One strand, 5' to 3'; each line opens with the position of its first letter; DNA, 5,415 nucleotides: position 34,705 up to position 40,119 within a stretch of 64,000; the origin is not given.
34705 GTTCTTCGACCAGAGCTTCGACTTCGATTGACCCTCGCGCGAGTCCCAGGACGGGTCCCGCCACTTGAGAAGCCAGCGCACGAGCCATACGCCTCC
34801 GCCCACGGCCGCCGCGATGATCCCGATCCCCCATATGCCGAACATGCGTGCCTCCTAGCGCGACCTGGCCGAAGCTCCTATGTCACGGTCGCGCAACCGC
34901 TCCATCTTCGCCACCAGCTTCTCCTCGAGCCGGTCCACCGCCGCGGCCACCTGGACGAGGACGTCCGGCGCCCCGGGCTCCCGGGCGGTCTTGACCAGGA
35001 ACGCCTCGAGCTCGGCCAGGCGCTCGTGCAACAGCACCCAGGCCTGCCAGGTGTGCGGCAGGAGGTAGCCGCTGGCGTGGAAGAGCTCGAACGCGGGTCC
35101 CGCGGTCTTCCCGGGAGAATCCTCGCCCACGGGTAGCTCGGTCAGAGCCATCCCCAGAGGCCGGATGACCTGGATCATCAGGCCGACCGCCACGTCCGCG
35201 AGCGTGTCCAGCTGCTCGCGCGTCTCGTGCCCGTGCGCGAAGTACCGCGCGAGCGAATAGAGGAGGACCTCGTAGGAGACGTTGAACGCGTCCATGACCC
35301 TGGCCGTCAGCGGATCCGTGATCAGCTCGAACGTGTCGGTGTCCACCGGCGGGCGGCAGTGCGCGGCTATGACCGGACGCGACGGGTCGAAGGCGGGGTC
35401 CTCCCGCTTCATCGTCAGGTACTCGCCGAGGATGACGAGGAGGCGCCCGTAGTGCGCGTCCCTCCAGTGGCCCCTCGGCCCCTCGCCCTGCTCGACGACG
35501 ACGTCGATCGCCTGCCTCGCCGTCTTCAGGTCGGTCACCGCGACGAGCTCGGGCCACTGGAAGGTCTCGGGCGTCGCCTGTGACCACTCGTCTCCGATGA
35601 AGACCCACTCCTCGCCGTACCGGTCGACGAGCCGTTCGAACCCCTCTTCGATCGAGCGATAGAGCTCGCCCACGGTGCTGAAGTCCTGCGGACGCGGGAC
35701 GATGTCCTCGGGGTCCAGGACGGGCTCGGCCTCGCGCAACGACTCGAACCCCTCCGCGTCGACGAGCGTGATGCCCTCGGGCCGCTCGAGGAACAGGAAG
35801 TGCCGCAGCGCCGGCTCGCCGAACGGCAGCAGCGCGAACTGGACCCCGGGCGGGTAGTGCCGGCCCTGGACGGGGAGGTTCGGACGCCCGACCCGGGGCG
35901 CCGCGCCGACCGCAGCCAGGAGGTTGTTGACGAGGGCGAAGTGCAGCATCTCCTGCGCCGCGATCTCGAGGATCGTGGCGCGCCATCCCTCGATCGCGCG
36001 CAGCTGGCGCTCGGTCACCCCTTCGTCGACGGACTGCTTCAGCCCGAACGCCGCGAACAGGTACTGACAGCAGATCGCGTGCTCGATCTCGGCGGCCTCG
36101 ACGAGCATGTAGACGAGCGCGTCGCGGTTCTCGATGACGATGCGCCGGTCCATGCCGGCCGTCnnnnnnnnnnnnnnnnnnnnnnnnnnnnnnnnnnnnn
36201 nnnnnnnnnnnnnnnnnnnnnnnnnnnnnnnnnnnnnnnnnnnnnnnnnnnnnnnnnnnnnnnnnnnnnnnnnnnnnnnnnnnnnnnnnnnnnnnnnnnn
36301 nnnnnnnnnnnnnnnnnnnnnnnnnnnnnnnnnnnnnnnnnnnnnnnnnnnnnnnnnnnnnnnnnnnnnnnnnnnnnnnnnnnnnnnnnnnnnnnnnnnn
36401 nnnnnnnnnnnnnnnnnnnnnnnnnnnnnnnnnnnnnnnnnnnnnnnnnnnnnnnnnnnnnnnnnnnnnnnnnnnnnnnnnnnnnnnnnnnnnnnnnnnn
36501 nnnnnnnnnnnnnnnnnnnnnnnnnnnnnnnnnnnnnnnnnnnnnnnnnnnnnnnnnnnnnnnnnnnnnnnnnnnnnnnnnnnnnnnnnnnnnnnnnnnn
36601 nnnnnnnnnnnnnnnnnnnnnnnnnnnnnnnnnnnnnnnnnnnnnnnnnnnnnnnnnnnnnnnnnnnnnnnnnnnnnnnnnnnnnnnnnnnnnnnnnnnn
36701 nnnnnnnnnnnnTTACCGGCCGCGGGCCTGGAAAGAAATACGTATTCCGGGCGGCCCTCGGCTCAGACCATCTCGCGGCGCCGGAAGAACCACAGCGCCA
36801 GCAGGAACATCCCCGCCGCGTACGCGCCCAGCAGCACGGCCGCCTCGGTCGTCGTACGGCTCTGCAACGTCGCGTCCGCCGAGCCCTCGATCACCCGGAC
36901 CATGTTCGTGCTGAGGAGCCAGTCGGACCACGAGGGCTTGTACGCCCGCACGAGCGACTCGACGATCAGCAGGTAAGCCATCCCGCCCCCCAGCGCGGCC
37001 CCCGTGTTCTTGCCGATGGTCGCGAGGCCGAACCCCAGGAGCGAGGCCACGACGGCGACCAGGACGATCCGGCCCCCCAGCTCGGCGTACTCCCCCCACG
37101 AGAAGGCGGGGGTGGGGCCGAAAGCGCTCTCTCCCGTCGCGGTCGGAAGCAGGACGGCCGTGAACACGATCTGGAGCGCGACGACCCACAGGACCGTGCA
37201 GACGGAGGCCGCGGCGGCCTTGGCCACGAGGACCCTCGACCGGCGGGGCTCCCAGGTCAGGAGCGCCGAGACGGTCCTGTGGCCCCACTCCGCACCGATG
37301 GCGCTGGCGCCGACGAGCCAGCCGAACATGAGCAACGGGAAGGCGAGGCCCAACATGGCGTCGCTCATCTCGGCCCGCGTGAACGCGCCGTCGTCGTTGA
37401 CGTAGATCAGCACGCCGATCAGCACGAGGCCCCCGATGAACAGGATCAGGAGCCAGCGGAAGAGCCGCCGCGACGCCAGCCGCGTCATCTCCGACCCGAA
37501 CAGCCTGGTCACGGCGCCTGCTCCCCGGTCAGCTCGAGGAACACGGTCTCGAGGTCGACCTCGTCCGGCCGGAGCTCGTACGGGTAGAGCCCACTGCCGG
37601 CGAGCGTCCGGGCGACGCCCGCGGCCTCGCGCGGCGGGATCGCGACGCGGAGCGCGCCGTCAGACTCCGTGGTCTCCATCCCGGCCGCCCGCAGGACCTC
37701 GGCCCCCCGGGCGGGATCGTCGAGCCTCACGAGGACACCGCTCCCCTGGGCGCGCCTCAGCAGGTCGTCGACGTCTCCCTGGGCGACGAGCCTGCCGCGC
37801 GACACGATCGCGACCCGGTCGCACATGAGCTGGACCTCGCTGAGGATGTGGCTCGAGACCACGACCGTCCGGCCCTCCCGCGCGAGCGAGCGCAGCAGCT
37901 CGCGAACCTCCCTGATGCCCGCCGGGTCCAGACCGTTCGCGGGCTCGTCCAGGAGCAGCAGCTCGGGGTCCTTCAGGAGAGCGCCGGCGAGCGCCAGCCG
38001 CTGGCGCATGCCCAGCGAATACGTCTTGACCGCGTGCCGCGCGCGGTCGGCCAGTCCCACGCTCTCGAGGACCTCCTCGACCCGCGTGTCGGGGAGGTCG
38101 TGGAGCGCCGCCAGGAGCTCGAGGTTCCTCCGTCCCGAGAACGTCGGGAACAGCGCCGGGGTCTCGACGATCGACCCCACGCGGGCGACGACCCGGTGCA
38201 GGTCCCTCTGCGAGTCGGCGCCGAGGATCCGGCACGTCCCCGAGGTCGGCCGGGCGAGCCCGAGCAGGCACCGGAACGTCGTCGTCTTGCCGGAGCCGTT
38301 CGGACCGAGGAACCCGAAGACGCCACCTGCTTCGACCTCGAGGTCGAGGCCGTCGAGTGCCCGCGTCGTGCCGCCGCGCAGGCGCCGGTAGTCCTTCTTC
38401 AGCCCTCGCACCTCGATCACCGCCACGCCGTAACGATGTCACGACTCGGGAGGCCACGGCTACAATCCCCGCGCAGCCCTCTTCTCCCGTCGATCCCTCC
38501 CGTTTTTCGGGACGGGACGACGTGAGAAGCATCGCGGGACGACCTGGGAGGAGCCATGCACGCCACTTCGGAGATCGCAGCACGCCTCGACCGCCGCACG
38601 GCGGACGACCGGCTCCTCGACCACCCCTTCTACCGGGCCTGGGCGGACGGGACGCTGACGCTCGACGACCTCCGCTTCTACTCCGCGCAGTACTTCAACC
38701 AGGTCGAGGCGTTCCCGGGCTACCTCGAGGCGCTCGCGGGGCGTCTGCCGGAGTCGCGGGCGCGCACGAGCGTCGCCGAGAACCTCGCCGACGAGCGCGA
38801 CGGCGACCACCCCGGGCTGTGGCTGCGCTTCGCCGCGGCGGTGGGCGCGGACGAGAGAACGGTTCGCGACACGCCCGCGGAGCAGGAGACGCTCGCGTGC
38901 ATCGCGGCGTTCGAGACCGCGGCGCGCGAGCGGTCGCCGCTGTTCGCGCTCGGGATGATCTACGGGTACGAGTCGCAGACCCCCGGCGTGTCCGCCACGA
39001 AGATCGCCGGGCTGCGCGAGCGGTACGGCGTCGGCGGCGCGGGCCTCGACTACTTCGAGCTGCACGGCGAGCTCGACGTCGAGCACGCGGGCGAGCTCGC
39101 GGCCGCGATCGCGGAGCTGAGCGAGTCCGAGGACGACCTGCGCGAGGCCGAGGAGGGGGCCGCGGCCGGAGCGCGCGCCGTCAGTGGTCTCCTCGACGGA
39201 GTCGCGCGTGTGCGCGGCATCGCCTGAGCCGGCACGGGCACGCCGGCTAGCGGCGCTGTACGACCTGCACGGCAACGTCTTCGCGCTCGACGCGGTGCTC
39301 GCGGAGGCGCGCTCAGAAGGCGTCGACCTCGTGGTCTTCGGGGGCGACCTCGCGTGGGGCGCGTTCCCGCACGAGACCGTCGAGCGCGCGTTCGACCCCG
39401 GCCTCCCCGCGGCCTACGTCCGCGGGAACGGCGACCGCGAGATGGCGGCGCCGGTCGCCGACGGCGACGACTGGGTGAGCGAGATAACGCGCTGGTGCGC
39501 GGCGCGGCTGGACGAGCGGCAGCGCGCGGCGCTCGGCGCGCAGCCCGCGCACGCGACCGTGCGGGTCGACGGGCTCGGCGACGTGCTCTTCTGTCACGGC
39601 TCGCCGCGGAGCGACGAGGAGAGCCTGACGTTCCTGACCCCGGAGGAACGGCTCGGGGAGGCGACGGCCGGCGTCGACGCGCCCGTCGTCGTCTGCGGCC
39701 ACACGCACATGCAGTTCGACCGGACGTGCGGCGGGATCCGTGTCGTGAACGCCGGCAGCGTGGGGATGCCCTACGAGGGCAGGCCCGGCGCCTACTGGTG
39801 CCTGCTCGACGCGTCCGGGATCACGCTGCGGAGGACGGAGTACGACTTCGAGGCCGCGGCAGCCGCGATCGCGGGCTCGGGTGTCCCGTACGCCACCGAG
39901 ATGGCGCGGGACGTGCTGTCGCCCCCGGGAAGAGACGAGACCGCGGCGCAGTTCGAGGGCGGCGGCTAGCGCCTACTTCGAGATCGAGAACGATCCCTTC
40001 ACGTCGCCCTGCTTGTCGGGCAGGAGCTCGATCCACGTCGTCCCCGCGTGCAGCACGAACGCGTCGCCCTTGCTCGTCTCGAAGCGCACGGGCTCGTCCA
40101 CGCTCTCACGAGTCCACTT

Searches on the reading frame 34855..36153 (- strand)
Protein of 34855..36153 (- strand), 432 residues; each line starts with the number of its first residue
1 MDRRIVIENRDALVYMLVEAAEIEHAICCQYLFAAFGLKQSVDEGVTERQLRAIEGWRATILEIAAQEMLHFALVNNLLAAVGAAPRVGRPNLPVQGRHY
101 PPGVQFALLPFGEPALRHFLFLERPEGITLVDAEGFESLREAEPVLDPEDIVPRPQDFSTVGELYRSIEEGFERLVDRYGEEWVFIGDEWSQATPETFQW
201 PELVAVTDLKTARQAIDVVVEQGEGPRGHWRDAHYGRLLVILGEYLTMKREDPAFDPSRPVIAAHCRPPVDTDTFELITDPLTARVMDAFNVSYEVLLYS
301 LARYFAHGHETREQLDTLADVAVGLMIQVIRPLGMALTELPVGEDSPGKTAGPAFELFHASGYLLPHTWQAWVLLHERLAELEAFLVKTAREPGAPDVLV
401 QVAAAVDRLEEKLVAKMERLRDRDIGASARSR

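Call 48: search_protein_families(library=pfam, proteins=[window:34855-36153:-], max_evalue=0.001)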
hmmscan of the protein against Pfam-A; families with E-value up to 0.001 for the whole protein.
window:34855-36153:- (432 aa): 1 family
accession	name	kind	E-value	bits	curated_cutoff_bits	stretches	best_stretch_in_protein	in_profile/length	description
PF12902.13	Ferritin-like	-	1.5e-40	139.9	22.3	1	18-238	2-216/221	Ferritin-like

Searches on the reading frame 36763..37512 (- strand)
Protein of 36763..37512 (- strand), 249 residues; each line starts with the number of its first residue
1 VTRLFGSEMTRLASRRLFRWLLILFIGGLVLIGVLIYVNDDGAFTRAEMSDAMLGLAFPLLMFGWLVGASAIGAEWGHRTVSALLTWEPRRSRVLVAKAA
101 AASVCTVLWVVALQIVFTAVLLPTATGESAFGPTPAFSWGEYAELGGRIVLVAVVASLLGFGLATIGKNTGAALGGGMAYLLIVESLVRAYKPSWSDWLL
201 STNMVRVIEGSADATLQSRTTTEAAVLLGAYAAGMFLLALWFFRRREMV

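Call 49: search_protein_families(library=pfam, proteins=[window:36763-37512:-], max_evalue=0.001)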
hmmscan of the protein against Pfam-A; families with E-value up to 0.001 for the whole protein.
window:36763-37512:- (249 aa): 1 family
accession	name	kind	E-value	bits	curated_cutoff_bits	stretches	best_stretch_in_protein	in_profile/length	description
PF12679.13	ABC2_membrane_2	-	0.00014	21.7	27.2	1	22-248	21-283/283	ABC-2 family transporter protein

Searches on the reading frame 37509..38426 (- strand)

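Call 49: search_protein_families(library=pfam, proteins=[window:37509-38426:-], max_evalue=0.001)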
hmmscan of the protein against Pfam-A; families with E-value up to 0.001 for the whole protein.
window:37509-38426:- (305 aa): 3 families
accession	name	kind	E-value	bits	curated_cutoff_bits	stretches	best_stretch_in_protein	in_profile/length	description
PF00005.33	ABC_tran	-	2.8e-30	106.1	25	1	24-164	1-137/137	ABC transporter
PF13304.12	AAA_21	-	6.3e-19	69.6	27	2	136-195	238-300/304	AAA domain, putative AbiEii toxin, Type IV TA system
PF13476.12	AAA_23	-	0.00048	21.2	27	1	26-54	12-39/201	AAA domain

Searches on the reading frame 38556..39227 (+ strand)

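Call 49: search_protein_families(library=pfam, proteins=[window:38556-39227:+], max_evalue=0.001)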
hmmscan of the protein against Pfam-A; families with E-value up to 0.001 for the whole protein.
window:38556-39227:+ (223 aa): 2 families
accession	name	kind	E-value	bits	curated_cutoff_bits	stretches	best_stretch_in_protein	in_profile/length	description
PF14518.11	Haem_oxygenas_2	-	1.7e-28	100.1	28.9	1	42-208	3-175/177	Iron-containing redox enzyme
PF03070.21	TENA_THI-4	-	8.7e-10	39.2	22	1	18-143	9-133/210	TENA/THI-4/PQQC family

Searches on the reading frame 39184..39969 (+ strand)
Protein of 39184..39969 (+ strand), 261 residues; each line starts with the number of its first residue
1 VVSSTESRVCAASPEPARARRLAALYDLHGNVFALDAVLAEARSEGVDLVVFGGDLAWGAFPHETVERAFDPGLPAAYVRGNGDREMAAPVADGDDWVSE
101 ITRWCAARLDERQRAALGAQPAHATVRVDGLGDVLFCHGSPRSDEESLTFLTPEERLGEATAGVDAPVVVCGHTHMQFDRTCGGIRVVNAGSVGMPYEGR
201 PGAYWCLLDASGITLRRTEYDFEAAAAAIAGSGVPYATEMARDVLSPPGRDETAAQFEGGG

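Call 49: search_protein_families(library=pfam, proteins=[window:39184-39969:+], max_evalue=0.001)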
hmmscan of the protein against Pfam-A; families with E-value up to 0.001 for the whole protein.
window:39184-39969:+ (261 aa): 2 families
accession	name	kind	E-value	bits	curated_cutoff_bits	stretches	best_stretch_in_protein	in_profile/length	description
PF12850.12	Metallophos_2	-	3.1e-21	76.4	27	1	22-209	3-150/154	Calcineurin-like phosphoesterase superfamily domain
PF00149.33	Metallophos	-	4.5e-08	34.2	21.5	1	27-175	8-189/191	Calcineurin-like phosphoesterase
